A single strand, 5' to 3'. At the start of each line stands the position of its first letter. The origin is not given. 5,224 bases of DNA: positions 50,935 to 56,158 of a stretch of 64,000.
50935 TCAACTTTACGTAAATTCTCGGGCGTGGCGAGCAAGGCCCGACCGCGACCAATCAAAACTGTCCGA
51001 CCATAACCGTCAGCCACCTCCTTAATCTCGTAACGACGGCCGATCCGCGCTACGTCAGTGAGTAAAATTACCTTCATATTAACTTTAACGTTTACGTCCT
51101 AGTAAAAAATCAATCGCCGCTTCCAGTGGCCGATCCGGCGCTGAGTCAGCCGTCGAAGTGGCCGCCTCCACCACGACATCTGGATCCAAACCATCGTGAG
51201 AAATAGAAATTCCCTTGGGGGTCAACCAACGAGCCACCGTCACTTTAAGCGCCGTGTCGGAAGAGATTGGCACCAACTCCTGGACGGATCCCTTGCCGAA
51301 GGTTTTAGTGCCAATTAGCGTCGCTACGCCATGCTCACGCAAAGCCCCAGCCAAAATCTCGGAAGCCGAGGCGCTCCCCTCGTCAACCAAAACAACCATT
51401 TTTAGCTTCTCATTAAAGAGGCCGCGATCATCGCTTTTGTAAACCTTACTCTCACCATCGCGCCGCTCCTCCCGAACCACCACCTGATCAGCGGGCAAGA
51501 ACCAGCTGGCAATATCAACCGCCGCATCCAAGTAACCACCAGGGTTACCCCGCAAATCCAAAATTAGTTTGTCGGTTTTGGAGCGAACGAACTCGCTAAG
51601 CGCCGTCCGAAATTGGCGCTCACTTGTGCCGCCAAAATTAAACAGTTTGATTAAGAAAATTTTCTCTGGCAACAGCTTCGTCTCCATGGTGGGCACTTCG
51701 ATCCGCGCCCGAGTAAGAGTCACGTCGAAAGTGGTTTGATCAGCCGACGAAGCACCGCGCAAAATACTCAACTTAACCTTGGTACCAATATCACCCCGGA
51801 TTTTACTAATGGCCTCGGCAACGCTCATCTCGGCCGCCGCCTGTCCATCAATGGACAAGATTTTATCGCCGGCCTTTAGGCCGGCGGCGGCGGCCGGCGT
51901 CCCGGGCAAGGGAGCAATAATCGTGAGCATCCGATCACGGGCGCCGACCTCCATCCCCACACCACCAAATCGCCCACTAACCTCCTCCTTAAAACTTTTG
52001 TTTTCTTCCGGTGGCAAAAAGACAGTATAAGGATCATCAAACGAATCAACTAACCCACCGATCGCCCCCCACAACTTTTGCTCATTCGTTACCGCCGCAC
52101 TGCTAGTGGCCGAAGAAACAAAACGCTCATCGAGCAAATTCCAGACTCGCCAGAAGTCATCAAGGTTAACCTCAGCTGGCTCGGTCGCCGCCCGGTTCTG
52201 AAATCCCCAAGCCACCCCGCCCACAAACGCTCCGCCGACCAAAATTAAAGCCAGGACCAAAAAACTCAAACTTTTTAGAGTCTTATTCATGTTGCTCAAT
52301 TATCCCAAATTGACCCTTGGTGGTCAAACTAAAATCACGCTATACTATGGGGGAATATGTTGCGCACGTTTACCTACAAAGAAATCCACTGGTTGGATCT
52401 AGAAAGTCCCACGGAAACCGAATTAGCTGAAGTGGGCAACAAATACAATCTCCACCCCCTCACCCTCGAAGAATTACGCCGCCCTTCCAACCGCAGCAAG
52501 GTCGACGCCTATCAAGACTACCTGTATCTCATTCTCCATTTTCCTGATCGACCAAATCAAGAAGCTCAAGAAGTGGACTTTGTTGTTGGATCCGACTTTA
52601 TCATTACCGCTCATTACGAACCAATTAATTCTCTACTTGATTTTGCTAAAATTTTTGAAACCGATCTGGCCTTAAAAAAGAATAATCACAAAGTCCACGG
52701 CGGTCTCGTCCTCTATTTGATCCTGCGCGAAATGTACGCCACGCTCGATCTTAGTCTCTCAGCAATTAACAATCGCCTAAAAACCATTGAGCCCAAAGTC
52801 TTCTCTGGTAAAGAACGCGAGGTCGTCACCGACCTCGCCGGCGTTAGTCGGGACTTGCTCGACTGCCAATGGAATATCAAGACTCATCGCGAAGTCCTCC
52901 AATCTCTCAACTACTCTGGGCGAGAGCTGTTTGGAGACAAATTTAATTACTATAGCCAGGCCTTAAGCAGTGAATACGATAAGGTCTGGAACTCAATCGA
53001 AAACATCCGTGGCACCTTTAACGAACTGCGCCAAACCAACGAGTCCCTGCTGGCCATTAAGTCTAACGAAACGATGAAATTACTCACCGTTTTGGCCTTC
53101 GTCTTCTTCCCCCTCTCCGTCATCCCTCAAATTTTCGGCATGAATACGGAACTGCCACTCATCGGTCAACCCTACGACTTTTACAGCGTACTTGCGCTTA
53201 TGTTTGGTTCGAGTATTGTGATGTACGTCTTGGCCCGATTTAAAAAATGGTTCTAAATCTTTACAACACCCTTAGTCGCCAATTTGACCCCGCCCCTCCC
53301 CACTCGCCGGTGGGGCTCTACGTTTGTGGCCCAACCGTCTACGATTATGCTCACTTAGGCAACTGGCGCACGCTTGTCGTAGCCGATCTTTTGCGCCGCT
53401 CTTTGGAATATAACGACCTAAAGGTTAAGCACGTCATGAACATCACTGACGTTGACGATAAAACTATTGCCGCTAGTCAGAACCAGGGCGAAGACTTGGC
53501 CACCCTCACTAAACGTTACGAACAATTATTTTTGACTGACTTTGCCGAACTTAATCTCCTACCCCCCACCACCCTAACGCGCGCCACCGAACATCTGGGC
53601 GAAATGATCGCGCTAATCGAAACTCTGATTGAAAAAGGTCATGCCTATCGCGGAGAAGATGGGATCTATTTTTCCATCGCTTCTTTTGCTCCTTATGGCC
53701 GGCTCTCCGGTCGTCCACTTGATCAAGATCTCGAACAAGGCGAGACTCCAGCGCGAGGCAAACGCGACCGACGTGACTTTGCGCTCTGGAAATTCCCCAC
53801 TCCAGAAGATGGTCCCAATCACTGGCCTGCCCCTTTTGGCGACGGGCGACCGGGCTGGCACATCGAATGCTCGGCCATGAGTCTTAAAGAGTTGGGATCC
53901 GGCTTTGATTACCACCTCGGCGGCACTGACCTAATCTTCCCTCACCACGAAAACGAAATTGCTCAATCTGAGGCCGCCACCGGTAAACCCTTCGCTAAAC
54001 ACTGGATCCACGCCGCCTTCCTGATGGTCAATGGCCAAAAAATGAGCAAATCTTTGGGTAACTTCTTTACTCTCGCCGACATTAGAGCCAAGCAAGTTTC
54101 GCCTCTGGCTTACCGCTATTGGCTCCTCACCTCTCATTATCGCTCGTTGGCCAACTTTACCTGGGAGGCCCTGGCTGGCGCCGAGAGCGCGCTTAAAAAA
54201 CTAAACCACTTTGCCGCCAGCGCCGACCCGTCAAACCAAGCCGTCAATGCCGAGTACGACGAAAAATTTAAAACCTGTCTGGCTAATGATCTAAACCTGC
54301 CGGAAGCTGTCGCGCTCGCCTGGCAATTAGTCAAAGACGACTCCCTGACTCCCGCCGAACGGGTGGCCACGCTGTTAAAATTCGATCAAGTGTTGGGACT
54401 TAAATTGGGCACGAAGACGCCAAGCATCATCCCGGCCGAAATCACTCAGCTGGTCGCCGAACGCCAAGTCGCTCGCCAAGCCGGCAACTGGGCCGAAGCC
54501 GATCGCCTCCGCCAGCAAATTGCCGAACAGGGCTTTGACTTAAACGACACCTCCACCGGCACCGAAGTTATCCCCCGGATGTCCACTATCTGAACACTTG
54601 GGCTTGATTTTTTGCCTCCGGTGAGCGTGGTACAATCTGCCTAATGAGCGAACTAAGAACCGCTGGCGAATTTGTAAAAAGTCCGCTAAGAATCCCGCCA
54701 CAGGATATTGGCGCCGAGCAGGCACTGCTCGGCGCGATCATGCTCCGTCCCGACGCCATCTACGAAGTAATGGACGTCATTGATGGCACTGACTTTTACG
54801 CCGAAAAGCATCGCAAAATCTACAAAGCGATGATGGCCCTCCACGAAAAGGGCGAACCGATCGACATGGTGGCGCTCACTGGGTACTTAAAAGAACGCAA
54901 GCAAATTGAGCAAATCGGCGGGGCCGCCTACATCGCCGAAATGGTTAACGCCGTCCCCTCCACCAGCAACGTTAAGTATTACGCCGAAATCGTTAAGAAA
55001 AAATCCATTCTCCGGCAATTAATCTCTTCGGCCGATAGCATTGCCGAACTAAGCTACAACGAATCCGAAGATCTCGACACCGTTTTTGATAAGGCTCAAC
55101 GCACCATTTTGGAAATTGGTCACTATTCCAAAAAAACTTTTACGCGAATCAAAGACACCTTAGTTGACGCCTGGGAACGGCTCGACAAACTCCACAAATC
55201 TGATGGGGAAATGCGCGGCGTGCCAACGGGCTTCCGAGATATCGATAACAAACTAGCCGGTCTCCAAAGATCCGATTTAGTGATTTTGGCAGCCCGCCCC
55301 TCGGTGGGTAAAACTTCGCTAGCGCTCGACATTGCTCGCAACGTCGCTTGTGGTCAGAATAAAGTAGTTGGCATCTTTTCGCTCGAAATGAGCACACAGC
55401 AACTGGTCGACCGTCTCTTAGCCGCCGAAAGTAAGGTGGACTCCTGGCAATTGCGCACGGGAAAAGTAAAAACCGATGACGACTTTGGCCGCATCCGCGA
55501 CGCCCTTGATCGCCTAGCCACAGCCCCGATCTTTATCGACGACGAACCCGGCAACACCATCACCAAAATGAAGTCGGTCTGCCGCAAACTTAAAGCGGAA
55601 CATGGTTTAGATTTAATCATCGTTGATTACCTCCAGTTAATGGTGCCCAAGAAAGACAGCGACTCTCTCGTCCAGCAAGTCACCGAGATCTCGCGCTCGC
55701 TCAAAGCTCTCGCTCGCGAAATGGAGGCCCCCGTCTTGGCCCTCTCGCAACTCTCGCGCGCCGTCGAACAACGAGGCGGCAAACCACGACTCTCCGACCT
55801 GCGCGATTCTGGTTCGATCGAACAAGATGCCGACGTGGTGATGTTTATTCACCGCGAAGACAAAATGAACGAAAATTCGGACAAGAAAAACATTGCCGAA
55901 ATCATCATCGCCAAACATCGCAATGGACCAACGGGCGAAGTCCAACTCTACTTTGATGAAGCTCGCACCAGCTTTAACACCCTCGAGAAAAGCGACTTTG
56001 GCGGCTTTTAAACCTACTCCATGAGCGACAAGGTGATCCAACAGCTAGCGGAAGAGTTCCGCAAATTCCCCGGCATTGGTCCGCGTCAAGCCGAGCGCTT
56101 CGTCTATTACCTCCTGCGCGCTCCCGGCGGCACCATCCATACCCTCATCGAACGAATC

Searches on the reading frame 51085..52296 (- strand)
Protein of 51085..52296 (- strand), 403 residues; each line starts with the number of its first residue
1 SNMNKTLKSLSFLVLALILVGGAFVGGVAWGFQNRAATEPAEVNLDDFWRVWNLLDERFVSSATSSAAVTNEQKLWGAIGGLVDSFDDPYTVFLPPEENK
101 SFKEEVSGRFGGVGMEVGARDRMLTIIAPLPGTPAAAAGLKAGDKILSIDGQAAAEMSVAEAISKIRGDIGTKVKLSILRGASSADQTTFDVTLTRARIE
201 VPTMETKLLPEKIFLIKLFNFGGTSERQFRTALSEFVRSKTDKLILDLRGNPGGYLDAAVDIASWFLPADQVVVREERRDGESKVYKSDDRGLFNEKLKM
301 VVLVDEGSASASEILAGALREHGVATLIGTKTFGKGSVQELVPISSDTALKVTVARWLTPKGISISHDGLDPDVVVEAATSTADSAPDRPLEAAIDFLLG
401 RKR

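Call 85: search_protein_families(library=pfam, proteins=[window:51085-52296:-], max_evalue=0.001)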
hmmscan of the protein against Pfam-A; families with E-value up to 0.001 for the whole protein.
window:51085-52296:- (403 aa): 5 families
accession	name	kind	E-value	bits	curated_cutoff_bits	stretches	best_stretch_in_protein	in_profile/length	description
PF03572.23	Peptidase_S41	-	2e-50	171.1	24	1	213-376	2-165/165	Peptidase family S41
PF17820.7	PDZ_6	-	3.7e-12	46.2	27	1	128-180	4-54/54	PDZ domain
PF00595.29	PDZ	-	3.5e-11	43.8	23.2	1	113-178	12-80/81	PDZ domain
PF13180.12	PDZ_2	-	1.3e-09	38.7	27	1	112-183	2-72/80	PDZ domain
PF22694.1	CtpB_N-like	-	0.00096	20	27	0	43-94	36-81/85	Activating protease CtpB N-terminal domain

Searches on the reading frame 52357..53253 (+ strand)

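Call 85: search_protein_families(library=pfam, proteins=[window:52357-53253:+], max_evalue=0.001)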
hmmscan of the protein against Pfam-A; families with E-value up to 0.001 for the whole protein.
window:52357-53253:+ (299 aa): 1 family
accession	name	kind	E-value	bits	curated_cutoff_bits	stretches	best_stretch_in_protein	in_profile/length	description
PF01544.23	CorA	-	8.4e-50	170.2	27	1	8-292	2-289/292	CorA-like Mg2+ transporter protein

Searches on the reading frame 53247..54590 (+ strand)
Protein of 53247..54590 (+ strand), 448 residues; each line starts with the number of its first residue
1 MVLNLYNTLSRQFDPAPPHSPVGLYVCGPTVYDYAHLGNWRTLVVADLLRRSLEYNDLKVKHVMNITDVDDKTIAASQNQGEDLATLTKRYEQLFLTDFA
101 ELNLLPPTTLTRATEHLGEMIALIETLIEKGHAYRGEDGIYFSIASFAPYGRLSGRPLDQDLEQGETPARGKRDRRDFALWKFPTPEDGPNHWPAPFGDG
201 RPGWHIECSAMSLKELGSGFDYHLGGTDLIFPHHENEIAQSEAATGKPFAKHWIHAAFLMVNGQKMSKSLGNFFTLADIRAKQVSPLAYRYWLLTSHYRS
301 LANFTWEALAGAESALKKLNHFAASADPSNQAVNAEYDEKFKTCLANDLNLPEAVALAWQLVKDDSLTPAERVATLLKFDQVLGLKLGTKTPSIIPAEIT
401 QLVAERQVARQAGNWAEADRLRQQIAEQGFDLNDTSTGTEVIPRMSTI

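Call 45: search_protein_families(library=pfam, proteins=[window:53247-54590:+], max_evalue=0.001)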
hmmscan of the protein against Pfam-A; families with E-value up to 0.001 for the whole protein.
window:53247-54590:+ (448 aa): 5 families
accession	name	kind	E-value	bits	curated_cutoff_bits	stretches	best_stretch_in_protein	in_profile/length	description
PF01406.26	tRNA-synt_1e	-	2.3e-105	352.7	27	1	21-312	9-299/301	tRNA synthetases class I (C) catalytic domain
PF09334.17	tRNA-synt_1g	-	1.1e-09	38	20.1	1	231-309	293-371/391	tRNA synthetases class I (M)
PF23493.1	CysS_C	-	2e-06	28.2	23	1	395-435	4-44/51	Cysteinyl-tRNA ligase anticodon binding domain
PF00133.28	tRNA-synt_1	-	2.7e-06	26.8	22.7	1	221-300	330-409/414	tRNA synthetases class I (I, L, M and V)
PF01921.24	tRNA-synt_1f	-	0.00025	20.5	27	0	34-70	35-71/360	tRNA synthetases class I (K)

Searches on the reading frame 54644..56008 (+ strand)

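Call 45: search_protein_families(library=pfam, proteins=[window:54644-56008:+], max_evalue=0.001)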
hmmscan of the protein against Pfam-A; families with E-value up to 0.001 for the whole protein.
window:54644-56008:+ (455 aa): 3 families
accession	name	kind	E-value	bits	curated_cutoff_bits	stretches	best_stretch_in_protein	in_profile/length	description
PF03796.21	DnaB_C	-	2.1e-101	339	27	1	192-445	1-254/255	DnaB-like helicase C terminal domain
PF00772.26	DnaB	-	2.8e-36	124.1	23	1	18-118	2-102/103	DnaB-like helicase N terminal domain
PF13481.12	AAA_25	-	5.5e-15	55.9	27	1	208-370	31-190/195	AAA domain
